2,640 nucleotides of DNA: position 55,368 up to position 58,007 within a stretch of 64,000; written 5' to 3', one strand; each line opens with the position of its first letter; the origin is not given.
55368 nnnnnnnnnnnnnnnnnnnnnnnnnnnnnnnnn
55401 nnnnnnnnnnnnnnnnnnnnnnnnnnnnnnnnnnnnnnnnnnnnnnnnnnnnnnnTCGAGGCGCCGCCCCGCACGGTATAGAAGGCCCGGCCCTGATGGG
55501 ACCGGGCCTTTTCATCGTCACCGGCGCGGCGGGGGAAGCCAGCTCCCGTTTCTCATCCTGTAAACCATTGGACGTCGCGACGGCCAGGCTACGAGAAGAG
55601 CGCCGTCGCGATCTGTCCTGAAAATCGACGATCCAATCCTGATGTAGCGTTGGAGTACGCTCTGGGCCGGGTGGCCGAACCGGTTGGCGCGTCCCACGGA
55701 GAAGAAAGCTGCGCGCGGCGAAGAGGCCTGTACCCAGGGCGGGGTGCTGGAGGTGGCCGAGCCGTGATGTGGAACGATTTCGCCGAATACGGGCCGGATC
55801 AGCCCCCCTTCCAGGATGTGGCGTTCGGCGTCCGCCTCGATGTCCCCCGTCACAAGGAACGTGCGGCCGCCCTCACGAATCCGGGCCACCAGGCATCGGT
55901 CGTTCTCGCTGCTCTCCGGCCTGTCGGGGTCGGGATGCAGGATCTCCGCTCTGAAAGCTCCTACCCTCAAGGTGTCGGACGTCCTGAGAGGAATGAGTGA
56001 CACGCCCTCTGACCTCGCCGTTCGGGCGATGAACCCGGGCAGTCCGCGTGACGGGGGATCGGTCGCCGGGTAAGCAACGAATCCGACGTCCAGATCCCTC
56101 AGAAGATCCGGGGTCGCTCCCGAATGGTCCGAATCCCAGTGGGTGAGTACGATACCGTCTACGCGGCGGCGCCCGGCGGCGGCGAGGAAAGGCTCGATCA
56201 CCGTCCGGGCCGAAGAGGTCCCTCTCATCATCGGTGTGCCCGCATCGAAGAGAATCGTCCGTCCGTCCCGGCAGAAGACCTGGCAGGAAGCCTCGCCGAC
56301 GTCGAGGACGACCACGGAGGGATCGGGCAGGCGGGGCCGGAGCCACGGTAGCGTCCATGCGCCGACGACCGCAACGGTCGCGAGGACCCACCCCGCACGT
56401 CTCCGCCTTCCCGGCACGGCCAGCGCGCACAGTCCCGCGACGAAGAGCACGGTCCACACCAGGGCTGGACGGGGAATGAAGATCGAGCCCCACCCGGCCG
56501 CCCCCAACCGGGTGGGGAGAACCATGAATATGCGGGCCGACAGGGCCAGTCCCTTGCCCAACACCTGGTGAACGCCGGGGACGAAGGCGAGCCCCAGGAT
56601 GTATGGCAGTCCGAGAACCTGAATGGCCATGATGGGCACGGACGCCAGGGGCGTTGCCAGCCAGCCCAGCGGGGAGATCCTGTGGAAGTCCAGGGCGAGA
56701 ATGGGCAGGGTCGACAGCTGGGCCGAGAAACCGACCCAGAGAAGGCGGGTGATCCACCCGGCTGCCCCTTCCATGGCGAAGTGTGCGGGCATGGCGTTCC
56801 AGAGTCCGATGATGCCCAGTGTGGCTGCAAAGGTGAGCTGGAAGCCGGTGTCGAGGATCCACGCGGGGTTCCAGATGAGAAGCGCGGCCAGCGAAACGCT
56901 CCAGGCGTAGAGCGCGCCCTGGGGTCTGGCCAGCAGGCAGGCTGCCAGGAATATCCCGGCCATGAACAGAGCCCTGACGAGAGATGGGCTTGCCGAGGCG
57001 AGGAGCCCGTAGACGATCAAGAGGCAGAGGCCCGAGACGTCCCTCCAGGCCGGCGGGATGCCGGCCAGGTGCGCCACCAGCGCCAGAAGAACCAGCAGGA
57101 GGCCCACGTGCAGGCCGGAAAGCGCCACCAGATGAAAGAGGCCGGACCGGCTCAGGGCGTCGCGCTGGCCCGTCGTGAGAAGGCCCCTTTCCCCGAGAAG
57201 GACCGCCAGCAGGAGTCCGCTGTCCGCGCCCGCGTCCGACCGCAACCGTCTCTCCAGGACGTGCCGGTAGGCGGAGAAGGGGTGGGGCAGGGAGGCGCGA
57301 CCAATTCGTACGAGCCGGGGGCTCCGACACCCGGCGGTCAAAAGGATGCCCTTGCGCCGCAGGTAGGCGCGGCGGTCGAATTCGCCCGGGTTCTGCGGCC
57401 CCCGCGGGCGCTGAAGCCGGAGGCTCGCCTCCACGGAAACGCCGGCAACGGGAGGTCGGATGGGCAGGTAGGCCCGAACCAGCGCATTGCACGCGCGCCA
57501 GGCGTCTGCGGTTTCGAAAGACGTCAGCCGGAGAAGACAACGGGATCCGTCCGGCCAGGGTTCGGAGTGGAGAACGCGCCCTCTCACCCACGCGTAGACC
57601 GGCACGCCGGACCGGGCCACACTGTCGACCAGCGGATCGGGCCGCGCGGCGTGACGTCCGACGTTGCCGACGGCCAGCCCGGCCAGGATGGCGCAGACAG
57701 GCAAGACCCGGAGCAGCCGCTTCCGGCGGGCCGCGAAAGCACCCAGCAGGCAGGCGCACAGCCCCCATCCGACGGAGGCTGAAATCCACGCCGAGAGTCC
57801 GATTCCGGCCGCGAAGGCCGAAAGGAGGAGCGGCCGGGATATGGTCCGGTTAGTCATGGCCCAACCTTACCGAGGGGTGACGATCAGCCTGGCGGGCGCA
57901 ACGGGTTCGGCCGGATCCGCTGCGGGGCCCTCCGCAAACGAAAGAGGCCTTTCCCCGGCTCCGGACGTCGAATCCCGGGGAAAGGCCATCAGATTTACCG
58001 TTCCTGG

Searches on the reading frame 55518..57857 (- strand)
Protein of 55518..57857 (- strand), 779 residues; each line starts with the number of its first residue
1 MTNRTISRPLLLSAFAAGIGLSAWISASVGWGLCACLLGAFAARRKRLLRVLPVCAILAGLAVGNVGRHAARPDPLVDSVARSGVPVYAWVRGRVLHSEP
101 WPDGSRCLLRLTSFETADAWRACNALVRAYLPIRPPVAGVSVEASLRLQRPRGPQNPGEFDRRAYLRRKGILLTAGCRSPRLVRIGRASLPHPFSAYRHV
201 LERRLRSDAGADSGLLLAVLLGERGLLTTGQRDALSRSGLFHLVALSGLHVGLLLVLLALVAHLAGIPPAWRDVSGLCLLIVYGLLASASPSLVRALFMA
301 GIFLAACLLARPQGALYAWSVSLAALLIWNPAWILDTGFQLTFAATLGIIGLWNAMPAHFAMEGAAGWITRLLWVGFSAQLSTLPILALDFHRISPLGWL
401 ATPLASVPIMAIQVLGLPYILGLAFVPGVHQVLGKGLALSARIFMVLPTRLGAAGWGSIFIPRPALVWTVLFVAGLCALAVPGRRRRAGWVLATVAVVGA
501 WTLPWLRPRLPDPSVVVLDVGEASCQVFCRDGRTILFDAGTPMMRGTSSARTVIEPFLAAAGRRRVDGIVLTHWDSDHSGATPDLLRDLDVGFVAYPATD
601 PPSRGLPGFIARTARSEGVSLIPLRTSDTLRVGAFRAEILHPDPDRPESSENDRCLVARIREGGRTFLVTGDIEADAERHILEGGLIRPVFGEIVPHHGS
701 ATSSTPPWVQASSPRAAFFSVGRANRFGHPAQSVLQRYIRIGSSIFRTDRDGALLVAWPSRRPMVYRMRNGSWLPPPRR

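Call 26: search_protein_families(library=pfam, proteins=[window:55518-57857:-], max_evalue=0.01)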
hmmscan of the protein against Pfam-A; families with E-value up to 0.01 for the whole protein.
window:55518-57857:- (779 aa): 4 families
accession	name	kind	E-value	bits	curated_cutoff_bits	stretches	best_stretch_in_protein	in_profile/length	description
PF03772.21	Competence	-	2.6e-41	142.2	23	1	220-484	2-268/270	Competence protein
PF13567.11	DUF4131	-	4.6e-21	75.7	31.6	1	19-182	3-164/165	Domain of unknown function (DUF4131)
PF00753.33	Lactamase_B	-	2.6e-13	50.8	22.7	1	521-718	4-191/196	Metallo-beta-lactamase superfamily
PF12706.13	Lactamase_B_2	-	4e-09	36.8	27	1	533-675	1-145/200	Beta-lactamase superfamily domain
